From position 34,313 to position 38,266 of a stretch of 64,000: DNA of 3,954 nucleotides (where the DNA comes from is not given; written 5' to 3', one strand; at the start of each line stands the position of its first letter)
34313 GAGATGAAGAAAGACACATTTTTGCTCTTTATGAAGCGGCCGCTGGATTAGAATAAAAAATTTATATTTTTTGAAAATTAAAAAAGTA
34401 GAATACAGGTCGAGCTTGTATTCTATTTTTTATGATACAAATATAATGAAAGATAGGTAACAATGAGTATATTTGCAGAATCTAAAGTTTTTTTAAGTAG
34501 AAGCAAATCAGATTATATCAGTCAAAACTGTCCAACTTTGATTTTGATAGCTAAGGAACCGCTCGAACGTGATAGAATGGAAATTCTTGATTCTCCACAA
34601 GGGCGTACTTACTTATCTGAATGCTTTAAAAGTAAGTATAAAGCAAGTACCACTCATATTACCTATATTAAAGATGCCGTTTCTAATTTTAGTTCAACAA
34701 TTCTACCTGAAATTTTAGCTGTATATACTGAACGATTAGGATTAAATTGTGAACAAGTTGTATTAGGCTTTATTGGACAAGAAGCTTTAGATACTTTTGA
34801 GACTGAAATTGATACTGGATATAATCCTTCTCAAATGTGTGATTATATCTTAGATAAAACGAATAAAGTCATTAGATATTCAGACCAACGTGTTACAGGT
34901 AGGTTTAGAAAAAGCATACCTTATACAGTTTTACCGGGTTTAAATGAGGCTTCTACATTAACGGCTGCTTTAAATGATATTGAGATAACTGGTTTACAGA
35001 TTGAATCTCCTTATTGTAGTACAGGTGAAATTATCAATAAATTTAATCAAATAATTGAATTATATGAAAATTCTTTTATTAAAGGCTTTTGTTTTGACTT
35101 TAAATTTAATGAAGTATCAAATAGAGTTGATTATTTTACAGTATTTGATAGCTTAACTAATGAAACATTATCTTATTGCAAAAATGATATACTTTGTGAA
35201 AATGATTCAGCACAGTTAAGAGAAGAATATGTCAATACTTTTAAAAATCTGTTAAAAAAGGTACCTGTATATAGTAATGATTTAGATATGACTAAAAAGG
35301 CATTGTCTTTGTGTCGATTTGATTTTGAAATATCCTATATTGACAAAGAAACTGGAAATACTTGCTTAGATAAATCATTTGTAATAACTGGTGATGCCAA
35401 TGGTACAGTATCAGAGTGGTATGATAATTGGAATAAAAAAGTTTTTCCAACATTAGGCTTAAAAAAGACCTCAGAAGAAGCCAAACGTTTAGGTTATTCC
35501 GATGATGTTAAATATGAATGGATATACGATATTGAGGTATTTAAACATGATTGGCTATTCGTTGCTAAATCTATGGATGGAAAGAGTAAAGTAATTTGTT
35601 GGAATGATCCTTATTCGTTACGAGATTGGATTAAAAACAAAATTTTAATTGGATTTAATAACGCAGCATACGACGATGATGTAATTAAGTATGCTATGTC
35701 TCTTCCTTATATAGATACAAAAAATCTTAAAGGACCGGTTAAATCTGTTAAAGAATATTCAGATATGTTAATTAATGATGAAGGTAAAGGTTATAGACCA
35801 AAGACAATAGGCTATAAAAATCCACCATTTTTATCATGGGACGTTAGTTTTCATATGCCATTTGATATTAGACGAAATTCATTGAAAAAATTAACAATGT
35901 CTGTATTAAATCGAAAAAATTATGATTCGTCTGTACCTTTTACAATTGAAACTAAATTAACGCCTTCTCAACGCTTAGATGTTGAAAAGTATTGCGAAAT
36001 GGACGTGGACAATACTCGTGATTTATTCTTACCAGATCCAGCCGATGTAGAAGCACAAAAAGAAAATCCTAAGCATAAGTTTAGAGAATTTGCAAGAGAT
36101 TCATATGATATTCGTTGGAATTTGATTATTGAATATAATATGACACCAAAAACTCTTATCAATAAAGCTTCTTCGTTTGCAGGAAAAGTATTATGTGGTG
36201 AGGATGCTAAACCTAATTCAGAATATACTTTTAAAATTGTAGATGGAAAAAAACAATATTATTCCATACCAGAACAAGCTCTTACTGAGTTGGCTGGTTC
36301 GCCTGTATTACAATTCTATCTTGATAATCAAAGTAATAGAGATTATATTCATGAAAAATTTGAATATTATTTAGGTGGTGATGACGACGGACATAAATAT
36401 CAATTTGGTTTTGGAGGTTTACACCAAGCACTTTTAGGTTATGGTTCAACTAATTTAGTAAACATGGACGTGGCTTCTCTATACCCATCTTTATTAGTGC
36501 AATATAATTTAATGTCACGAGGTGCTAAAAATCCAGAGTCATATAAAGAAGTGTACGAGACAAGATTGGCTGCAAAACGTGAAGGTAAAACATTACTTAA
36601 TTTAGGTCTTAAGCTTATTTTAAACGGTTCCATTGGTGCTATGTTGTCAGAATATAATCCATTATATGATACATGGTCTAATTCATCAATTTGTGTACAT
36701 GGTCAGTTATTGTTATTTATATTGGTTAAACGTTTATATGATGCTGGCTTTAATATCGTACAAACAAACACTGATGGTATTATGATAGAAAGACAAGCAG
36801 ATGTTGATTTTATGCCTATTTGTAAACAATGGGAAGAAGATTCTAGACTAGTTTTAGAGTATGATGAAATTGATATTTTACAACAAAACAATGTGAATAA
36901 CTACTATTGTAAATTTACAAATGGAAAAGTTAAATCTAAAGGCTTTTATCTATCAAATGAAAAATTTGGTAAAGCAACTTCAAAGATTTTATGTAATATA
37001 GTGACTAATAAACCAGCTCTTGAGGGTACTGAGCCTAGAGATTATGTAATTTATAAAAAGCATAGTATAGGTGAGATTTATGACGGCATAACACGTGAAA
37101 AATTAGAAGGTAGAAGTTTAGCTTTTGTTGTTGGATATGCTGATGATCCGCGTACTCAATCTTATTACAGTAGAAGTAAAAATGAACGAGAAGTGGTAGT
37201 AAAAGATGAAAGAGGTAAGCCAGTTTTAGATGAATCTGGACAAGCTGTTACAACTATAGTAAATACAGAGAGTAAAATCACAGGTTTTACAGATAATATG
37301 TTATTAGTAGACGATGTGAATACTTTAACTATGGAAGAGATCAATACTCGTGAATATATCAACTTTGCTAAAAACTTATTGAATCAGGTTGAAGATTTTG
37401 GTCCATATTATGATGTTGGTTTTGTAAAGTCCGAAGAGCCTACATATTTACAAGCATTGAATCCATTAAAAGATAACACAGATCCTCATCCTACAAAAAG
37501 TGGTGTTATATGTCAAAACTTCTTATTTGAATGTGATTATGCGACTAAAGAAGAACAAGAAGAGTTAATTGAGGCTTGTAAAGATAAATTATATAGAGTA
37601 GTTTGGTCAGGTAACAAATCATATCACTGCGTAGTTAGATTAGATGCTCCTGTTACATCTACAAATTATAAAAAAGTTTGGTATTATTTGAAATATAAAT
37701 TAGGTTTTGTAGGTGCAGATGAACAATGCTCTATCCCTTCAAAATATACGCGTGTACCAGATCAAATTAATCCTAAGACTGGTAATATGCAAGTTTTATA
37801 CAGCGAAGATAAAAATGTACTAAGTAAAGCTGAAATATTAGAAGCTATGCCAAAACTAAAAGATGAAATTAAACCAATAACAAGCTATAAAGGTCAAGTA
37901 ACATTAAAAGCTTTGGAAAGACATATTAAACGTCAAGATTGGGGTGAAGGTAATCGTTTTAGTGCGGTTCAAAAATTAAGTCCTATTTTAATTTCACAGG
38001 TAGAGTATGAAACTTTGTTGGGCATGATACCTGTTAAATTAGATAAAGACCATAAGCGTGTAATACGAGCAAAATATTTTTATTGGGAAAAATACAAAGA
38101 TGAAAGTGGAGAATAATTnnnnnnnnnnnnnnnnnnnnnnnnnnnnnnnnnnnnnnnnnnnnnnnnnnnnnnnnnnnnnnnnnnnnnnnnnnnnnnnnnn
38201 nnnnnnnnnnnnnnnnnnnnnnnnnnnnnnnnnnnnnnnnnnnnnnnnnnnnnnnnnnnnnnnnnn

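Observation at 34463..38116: Single-chain replicase: PolB fused to a C-terminal AEP primase, with a possible UDG-like N-domain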

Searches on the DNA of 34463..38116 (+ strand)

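Call 6: search_dna_similar(query=window:34463-38116:+, collection=phages, mode=near, max_rows=15)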
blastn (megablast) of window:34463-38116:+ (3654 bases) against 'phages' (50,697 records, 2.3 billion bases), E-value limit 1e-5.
No match.

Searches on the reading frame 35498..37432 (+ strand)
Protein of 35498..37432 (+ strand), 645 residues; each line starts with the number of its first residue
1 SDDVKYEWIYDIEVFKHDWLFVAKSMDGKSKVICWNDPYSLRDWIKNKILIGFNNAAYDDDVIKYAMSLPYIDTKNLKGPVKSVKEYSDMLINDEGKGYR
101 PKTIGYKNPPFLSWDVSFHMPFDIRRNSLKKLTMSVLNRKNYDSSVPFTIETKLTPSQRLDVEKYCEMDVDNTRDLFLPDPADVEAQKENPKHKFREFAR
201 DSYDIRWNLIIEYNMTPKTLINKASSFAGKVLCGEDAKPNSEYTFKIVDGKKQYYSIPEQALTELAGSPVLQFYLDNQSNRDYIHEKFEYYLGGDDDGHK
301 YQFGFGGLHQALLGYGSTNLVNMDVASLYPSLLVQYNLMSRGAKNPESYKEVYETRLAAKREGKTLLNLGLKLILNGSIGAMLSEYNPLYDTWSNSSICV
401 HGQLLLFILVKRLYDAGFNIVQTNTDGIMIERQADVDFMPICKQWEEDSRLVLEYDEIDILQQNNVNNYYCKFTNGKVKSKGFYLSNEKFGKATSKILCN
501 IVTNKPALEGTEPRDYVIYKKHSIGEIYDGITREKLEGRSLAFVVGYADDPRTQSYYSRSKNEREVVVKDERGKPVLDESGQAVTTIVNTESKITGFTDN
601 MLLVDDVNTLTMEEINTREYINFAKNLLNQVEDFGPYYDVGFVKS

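Call 39: search_solved_structures(query=A4, max_evalue=10, show_alignments=3)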
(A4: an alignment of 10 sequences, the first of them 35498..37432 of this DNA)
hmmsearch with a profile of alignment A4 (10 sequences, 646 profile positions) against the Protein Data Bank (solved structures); distinct sequences matched with E-value up to 10: 3.
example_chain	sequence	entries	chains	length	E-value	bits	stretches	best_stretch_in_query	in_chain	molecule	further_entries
3k57_A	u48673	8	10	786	0.00011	24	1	340-431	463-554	DNA polymerase II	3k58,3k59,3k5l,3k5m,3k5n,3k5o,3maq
1q8i_A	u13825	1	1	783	0.00011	24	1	340-431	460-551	DNA polymerase II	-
1s5j_A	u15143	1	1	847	0.00024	22.9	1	365-493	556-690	DNA polymerase I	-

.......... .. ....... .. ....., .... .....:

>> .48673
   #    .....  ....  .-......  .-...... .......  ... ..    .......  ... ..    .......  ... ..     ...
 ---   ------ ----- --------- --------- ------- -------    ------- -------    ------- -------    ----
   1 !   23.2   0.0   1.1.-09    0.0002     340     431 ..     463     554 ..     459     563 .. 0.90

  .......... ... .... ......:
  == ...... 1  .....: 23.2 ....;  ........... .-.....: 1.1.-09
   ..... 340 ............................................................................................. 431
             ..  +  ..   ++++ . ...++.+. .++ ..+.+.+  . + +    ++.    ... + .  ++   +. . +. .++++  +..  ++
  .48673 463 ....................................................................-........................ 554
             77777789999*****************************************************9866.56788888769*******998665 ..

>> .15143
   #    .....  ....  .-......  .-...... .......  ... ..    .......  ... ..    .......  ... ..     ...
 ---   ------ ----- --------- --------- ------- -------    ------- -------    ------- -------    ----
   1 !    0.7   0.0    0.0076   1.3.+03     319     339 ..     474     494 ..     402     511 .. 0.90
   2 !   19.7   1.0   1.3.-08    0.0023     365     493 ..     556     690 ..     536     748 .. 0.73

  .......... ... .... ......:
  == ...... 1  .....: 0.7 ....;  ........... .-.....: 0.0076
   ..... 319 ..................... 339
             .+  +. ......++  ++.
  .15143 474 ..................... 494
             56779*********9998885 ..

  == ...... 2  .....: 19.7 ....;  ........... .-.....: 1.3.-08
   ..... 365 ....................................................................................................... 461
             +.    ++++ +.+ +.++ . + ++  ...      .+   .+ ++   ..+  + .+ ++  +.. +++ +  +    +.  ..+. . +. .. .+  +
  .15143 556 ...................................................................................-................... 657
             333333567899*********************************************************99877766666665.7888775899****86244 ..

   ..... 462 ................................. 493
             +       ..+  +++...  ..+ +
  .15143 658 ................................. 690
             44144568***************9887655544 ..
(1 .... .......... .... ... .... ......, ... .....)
